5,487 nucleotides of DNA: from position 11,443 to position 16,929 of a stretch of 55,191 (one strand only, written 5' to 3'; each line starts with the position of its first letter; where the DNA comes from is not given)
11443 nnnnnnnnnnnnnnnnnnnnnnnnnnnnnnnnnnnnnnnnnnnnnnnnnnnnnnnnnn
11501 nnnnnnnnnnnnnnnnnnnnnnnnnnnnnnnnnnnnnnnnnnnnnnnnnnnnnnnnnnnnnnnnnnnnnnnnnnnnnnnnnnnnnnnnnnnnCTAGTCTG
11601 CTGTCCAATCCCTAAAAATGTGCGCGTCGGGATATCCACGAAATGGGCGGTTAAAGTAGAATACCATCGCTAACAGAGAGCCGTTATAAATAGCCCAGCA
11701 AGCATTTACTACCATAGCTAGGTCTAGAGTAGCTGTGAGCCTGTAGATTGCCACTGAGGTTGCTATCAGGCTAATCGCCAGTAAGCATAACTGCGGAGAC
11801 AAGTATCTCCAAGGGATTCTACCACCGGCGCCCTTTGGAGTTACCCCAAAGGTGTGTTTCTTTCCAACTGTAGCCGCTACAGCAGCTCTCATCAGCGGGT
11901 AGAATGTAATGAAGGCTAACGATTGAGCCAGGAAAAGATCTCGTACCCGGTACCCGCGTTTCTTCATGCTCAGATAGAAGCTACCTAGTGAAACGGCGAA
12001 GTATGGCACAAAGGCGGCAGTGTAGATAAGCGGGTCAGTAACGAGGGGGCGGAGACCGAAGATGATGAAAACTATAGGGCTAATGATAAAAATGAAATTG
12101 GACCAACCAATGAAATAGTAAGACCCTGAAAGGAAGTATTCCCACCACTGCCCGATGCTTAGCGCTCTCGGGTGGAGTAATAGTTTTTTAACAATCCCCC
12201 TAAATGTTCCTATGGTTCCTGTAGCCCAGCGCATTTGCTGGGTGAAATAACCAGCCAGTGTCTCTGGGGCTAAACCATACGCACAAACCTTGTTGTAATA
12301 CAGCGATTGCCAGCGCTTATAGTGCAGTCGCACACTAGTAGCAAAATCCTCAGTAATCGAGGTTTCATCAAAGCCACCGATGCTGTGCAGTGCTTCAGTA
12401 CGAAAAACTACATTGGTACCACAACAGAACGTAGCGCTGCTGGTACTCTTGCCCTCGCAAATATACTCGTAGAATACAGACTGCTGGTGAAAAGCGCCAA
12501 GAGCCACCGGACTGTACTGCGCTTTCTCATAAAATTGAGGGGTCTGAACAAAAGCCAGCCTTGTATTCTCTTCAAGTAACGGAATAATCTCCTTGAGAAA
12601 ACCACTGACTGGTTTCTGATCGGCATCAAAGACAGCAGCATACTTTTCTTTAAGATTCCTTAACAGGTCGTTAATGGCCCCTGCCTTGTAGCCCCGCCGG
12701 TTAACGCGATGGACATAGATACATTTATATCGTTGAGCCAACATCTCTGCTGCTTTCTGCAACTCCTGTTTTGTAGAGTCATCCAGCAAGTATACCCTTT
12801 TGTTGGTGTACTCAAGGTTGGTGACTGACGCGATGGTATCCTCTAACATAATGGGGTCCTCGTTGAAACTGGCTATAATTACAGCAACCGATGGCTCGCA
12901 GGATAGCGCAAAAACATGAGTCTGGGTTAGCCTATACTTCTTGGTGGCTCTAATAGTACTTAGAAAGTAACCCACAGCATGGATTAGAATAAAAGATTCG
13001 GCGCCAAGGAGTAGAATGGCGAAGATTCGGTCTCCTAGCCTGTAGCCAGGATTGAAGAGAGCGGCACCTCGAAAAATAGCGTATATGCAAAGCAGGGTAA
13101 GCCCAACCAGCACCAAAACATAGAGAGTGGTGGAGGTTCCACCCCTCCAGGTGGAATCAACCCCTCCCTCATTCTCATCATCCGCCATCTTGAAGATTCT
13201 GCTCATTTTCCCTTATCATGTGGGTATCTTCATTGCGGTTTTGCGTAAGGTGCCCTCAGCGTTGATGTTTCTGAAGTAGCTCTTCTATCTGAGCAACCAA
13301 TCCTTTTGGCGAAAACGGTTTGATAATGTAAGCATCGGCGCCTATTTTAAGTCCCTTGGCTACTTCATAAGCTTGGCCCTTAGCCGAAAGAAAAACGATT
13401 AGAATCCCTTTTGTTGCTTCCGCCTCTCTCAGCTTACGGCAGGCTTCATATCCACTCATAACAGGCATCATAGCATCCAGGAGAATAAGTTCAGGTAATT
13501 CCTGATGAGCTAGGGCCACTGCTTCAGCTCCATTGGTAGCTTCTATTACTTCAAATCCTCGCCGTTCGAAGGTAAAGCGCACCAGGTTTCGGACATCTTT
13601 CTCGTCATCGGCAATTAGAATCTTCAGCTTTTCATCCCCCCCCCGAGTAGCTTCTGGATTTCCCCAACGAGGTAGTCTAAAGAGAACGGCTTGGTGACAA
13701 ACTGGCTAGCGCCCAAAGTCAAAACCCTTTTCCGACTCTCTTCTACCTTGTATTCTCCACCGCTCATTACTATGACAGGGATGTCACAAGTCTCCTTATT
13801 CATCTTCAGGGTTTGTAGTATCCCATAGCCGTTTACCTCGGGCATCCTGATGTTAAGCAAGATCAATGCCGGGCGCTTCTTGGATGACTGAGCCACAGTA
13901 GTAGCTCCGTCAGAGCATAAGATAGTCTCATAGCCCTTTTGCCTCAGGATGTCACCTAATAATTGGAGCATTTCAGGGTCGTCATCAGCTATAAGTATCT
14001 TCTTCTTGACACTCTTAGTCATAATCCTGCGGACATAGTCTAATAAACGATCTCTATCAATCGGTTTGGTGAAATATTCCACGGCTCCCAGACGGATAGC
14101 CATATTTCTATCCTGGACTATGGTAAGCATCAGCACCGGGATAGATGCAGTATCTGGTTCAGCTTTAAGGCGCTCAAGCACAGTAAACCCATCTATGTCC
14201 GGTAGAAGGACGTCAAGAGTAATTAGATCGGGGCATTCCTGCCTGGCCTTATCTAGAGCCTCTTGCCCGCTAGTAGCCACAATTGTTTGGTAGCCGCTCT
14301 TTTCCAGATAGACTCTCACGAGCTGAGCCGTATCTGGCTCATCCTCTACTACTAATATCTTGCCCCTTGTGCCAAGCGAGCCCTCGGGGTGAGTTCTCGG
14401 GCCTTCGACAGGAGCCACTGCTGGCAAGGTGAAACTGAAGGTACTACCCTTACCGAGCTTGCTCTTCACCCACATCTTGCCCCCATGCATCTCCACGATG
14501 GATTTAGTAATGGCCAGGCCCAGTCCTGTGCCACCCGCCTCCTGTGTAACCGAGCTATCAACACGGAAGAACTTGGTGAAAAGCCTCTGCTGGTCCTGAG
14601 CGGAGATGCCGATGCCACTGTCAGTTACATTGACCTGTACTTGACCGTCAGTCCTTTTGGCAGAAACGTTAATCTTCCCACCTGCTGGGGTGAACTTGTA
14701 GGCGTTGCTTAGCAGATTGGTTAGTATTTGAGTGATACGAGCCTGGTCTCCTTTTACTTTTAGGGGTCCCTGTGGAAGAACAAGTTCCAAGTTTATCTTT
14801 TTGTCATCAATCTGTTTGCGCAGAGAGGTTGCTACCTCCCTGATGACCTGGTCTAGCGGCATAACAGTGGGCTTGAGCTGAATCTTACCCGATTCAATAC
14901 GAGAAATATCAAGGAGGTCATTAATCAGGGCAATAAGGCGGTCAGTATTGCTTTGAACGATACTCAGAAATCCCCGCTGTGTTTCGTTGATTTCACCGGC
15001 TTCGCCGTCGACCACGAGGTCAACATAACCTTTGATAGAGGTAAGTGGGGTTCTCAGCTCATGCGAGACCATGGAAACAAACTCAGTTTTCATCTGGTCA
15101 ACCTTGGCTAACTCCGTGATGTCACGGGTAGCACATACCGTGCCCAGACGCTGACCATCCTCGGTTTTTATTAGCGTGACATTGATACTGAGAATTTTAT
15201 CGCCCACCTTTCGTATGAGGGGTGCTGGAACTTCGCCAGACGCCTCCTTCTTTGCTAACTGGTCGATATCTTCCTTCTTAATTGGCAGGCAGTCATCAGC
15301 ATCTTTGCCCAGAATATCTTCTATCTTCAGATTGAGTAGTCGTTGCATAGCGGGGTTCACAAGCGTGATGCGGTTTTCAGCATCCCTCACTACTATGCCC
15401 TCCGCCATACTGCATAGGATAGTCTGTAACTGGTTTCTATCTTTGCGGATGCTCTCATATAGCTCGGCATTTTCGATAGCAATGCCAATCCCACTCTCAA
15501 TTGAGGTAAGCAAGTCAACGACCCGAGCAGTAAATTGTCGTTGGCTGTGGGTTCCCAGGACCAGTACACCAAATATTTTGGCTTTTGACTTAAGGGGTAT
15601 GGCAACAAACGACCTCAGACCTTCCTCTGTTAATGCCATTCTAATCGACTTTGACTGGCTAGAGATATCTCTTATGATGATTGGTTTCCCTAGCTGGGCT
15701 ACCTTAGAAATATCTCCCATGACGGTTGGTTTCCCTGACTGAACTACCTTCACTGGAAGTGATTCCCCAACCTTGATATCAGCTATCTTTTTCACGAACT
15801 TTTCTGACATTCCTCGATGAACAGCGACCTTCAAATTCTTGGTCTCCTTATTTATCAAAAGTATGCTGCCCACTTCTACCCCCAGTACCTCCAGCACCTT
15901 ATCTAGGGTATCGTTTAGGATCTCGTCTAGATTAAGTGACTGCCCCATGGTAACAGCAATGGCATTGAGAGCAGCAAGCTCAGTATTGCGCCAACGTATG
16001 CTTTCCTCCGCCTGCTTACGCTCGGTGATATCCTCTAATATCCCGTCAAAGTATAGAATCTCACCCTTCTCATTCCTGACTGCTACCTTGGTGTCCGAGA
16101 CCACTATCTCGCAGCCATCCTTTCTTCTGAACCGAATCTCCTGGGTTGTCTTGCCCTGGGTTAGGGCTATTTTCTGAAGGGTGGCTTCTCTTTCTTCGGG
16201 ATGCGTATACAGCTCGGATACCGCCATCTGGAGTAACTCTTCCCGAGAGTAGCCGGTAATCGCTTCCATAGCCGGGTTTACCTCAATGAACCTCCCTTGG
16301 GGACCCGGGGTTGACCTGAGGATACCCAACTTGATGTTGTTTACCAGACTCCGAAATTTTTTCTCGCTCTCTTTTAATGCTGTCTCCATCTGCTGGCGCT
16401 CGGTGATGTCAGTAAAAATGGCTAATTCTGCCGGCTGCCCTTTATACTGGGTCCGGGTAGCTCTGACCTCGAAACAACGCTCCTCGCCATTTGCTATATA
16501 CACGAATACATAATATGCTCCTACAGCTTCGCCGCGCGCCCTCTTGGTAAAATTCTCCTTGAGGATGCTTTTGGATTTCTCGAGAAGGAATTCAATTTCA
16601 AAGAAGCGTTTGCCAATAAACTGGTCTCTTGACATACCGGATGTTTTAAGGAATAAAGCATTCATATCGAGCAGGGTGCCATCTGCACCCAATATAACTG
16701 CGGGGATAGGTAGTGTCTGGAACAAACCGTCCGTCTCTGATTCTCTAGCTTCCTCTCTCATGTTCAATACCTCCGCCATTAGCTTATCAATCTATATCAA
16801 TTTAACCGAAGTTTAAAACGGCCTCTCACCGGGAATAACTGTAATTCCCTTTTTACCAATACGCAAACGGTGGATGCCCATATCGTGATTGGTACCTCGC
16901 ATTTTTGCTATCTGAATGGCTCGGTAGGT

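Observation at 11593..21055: Eight-gene operon coupling three KaiC/RecA-like ATPases and a phosphorelay to trehalose synthase and a cellulose-synthase-like GT2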

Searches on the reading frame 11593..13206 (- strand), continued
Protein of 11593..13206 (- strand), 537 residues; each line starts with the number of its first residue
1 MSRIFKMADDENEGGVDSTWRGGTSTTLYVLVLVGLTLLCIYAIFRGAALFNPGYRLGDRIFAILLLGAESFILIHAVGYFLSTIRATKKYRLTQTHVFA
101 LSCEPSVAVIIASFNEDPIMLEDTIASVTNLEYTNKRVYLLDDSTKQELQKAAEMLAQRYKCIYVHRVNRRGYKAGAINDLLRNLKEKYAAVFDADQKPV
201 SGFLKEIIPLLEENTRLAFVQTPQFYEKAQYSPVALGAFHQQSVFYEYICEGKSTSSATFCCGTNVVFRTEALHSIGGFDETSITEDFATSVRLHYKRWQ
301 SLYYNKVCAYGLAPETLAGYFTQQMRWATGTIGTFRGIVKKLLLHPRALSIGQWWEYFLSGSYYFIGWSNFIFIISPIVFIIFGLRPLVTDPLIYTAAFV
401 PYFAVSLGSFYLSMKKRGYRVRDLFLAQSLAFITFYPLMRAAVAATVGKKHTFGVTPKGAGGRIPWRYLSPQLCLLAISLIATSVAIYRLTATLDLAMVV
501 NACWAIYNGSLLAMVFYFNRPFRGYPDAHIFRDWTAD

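Call 50: find_encoding_contigs(protein=P0201, flank=9000, max_places=1)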
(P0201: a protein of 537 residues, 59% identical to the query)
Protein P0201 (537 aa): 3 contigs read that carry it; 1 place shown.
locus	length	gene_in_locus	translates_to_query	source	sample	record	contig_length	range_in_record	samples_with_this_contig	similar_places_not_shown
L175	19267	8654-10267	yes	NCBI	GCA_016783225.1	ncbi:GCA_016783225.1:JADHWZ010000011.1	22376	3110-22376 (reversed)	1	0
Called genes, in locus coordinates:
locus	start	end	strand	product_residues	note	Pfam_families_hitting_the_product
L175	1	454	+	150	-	PF06745:ATPase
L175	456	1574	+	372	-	PF00072:Response_reg, PF05625:PAXNEB (weak), PF06745:ATPase, PF13191:AAA_16 (faint), PF24336:DUF7504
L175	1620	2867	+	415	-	PF21269:TreT_GT1, PF00534:Glycos_transf_1, PF13692:Glyco_trans_1_4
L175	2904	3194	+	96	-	PF01978:TrmB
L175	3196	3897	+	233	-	PF00154:RecA_N (weak), PF06745:ATPase, PF13481:AAA_25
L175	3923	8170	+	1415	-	PF00989:PAS, PF08447:PAS_3, PF08448:PAS_4, PF13426:PAS_9, PF00989:PAS, PF13188:PAS_8, PF08448:PAS_4, PF13426:PAS_9, +14 more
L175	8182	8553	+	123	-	PF00072:Response_reg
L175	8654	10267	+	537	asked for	PF00535:Glycos_transf_2, PF13506:Glyco_transf_21 (weak), PF13641:Glyco_tranf_2_3, PF13632:Glyco_trans_2_3, PF03552:Cellulose_synt (weak)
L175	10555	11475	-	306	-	PF07549:Sec_GG, PF00873:ACR_tran (faint), PF02355:SecD_SecF_C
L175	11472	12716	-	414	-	PF21760:SecD_1st, PF22599:SecDF_P1_head, PF02355:SecD_SecF_C, PF00873:ACR_tran (weak)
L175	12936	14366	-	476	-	PF01743:PolyA_pol, PF12627:PolyA_pol_RNAbd, PF01966:HD, PF13735:tRNA_NucTran2_2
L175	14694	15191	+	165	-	PF00300:His_Phos_1 (weak)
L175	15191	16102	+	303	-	PF09754:PAC2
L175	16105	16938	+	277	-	PF09754:PAC2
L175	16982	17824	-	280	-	PF02645:DegV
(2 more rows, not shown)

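Call 51: find_encoding_contigs(protein=P0199, flank=9000, max_places=1)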
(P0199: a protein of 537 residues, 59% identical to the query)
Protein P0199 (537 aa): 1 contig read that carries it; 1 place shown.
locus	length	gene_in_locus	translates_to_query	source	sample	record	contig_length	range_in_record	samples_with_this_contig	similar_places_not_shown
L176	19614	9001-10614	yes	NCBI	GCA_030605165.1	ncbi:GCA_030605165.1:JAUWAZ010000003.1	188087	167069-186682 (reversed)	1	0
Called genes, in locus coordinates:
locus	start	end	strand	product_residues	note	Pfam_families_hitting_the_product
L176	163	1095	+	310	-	PF12773:DZR, PF13240:Zn_Ribbon_1 (weak), PF13248:Zn_ribbon_3 (faint), PF27618:Zn_ribbon_GTF2H2 (faint), PF24463:DUF7577 (weak), PF06745:ATPase, PF13481:AAA_25 (weak)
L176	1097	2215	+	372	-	PF00072:Response_reg, PF05625:PAXNEB (faint), PF06745:ATPase, PF13191:AAA_16 (faint), PF24336:DUF7504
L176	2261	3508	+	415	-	PF21269:TreT_GT1, PF00534:Glycos_transf_1, PF13692:Glyco_trans_1_4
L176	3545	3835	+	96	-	PF01978:TrmB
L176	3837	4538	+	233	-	PF00154:RecA_N (weak), PF06745:ATPase, PF13481:AAA_25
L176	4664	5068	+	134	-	PF25056:DUF7793, PF11964:SpoIIAA-like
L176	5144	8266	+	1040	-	PF00672:HAMP, PF00989:PAS, PF13426:PAS_9, PF13188:PAS_8, PF13426:PAS_9, PF00989:PAS, PF08448:PAS_4, PF13426:PAS_9, +11 more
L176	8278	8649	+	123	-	PF00072:Response_reg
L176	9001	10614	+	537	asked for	PF13506:Glyco_transf_21, PF00535:Glycos_transf_2, PF13641:Glyco_tranf_2_3, PF13632:Glyco_trans_2_3, PF03552:Cellulose_synt (weak)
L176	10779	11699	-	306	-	PF07549:Sec_GG (weak), PF02355:SecD_SecF_C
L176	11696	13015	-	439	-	PF21760:SecD_1st, PF22599:SecDF_P1_head, PF02355:SecD_SecF_C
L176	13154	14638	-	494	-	PF01743:PolyA_pol, PF12627:PolyA_pol_RNAbd, PF01966:HD, PF13735:tRNA_NucTran2_2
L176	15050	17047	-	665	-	PF16177:ACAS_N, PF00501:AMP-binding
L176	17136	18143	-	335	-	-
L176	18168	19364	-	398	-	PF22691:Thiolase_C_1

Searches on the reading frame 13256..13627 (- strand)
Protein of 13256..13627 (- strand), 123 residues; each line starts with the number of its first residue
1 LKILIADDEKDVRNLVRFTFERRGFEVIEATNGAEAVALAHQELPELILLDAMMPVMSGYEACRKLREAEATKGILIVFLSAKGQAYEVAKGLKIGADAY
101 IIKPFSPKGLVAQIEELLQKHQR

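Call 4: search_protein_families(library=pfam, proteins=[window:13256-13627:-], max_evalue=0.01)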
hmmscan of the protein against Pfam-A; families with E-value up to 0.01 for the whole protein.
window:13256-13627:- (123 aa): 1 family
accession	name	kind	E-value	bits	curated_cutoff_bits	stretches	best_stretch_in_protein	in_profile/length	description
PF00072.30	Response_reg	-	5.1e-27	94.7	30.2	1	3-114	1-110/111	Response regulator receiver domain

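Call 41: search_protein_families(library=ncbifam, proteins=[window:13256-13627:-], max_evalue=0.00001)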
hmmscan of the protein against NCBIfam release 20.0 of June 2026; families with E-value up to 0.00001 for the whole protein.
window:13256-13627:- (123 aa): 91 families (the best 25 are shown)
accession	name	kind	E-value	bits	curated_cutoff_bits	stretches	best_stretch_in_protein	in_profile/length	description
TIGR02154.1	PhoB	equivalog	1.3e-34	119.4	296.2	1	2-121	4-123/226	phosphate regulon transcriptional regulator PhoB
NF045944.1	ResRegRpaBCyano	equivalog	1.8e-30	106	330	1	4-121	1-115/229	response regulator transcription factor RpaB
NF033120.0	vanR_FM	exception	1.1e-29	103.7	460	1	2-120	5-120/231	vancomycin resistance response regulator transcription factor, VanR-F/VanR-M family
NF053854.1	RespRegPhoBBctds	equivalog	1.3e-29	103.1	270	1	3-121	1-118/225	two-component system response regulator PhoB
NF040689.1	MtrAB_MtrA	equivalog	4.6e-28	98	300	1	3-121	1-116/219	MtrAB system response regulator MtrA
NF040534.1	resp_reg_YycF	equivalog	8.3e-27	93.9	340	1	2-122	2-119/231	response regulator YycF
NF007005.1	PRK09468.1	equivalog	3.8e-26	92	331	1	2-121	5-122/237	osmolarity response regulator transcription factor OmpR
NF007546.0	PRK10161.1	equivalog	1.9e-25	89.8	471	1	2-119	4-121/229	phosphate response regulator transcription factor PhoB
NF008296.0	PRK11083.1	equivalog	2.2e-25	89.4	273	1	2-122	5-122/228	two-component system response regulator CreB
NF041733.1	resp_reg_CseB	equivalog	3.1e-25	88.9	350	1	2-121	2-118/228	two-component system response regulator CseB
NF007135.0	PRK09581.1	equivalog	1.3e-24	86.8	474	1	2-118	4-120/457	PleD family two-component system response regulator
NF033117.2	vanR_ACDEGLN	exception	1.4e-23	83.7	350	1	3-122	1-117/226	VanR-ABDEGLN family response regulator transcription factor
NF012227.0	AdeR_RR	equivalog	3.3e-21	75.8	340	1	2-122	13-130/239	efflux system response regulator transcription factor AdeR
NF008199.0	PRK10955.1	equivalog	1.1e-20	74.6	341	1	2-120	3-117/232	envelope stress response regulator transcription factor CpxR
TIGR01387.1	cztR_silR_copR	subfamily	2.1e-20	73.3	279.2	1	3-122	1-118/218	heavy metal response regulator transcription factor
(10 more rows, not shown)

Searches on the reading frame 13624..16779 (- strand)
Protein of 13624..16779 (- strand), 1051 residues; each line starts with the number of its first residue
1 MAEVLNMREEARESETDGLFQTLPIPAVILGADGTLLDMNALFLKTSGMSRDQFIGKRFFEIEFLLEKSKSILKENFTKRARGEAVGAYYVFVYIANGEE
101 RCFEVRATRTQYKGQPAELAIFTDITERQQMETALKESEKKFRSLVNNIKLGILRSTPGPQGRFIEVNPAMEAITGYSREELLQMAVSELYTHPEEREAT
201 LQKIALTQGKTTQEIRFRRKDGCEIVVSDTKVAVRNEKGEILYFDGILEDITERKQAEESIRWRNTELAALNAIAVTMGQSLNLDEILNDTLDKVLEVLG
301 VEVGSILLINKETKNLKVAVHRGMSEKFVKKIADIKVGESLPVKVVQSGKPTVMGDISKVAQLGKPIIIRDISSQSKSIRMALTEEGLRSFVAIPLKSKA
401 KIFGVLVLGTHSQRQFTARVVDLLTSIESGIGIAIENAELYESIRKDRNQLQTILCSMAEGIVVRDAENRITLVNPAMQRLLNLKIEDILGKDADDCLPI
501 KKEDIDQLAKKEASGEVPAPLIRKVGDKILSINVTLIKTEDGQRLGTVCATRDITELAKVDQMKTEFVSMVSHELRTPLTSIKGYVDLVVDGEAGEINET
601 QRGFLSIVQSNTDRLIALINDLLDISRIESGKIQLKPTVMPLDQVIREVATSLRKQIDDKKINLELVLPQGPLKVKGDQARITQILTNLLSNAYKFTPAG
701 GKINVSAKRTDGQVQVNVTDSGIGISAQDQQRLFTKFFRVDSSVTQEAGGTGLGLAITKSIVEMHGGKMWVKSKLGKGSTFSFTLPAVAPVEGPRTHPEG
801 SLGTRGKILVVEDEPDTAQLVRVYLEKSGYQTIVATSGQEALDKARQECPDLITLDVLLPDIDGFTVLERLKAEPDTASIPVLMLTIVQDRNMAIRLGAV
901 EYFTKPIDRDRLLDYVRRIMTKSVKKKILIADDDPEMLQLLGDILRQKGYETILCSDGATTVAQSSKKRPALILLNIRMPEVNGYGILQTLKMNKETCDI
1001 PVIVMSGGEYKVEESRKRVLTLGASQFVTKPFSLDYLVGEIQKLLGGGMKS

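Call 4: search_protein_families(library=pfam, proteins=[window:13624-16779:-], max_evalue=0.01)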
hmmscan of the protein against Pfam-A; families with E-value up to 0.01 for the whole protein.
window:13624-16779:- (1051 aa): 16 families
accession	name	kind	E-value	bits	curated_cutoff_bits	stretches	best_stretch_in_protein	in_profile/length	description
PF00072.30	Response_reg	-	9.3e-49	164.7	30.2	2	808-916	1-110/111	Response regulator receiver domain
PF13426.13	PAS_9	-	3.4e-34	117.6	27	3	160-253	9-103/103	PAS domain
PF02518.31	HATPase_c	-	5.6e-33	114.1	26.4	1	677-787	1-109/111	Histidine kinase-, DNA gyrase B-, and HSP90-like ATPase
PF00989.32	PAS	-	4.7e-32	110.8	22.6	3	142-251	3-113/113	PAS fold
PF08448.16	PAS_4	-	3.3e-28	98.5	23.1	3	159-256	12-110/110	PAS fold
PF00512.31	HisKA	-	1.8e-20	73.2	26.9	1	563-631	1-66/66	His Kinase A (phospho-acceptor) domain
PF13185.12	GAF_2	-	6.8e-19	68.9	28.6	1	282-436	2-136/136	GAF domain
PF13188.13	PAS_8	-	2.4e-18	65.8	21.8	2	141-196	2-52/65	PAS domain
PF08447.18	PAS_3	-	1.2e-14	54.8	25.6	1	165-247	2-88/89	PAS fold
PF13492.12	GAF_3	-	6.9e-14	52.8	27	1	283-437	1-129/129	GAF domain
PF01590.32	GAF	-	6.7e-13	49.8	22.4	1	283-434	1-132/133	GAF domain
PF13581.12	HATPase_c_2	-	3.5e-05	24.2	27.4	1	686-763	40-110/127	Histidine kinase-like ATPase domain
PF12860.13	PAS_7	-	9.5e-05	23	27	0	457-487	3-33/115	PAS fold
PF13596.12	PAS_10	-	0.0012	19.9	22.1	1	451-555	1-106/106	PAS domain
PF06490.17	FleQ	-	0.0083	16.9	22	0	927-1007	1-77/108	Flagellar regulatory protein FleQ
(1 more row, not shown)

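Call 41: search_protein_families(library=ncbifam, proteins=[window:13624-16779:-], max_evalue=0.00001)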
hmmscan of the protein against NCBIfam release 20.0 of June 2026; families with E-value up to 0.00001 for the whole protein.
window:13624-16779:- (1051 aa): 170 families (the best 25 are shown)
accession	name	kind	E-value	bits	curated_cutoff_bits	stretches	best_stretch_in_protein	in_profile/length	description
NF046044.1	PnpS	equivalog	6.6e-101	338.1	400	1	435-786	41-390/390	two-component system histidine kinase PnpS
NF033092.0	HK_WalK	equivalog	4.6e-96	322.7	725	1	442-786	251-593/594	cell wall metabolism sensor histidine kinase WalK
NF038297.2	hybrid_HK_HrmK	equivalog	1.2e-87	295.1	725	2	555-916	226-604/607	hybrid histidine kinase/response regulator HrmK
TIGR02966.1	phoR_proteo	equivalog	3.3e-84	282.8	334.2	1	447-785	4-333/333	phosphate regulon sensor histidine kinase PhoR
NF008318.0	PRK11107.1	equivalog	1.7e-83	281.3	890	3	561-786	290-517/920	two-component sensor histidine kinase BarA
TIGR02956.1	TMAO_torS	equivalog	1.5e-80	271.6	676.5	1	559-925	459-825/967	TMAO reductase system sensor histidine kinase/response regulator TorS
NF047874.1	MASE3_PAS_HK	subfamily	2e-80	271.4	560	2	439-787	255-625/655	MASE3 domain-containing sensor histidine kinase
NF008302.0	PRK11091.1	equivalog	9.2e-80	268.8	838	1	540-927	252-650/779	aerobic respiration two-component sensor histidine kinase ArcB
NF011874.0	PRK15347.1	equivalog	2.3e-78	264.2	852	3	559-789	393-616/921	two component system sensor kinase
NF047465.1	hybrid_HK_LvrA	exception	1.1e-69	235.4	1200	3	556-792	194-427/819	hybrid histidine kinase/response regulator LvrA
NF008468.0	PRK11360.1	equivalog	1.6e-65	221.7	646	2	438-787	257-608/616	two-component system sensor histidine kinase AtoS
NF008099.0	PRK10841.1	equivalog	2e-65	221.1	920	3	560-787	466-690/949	two-component system sensor histidine kinase RcsC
NF041947.1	LuxQ_Vibrio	equivalog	2.3e-65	221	1200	1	441-912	341-831/843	quorum-sensing autoinducer 2 sensor kinase/phosphatase LuxQ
NF041880.1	EPS_EpsF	equivalog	2.4e-65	220.9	900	2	551-786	261-492/492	response regulator EpsF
NF033093.1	HK_VicK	exception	1.2e-64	218.7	680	1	442-786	87-434/448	cell wall metabolism sensor histidine kinase VicK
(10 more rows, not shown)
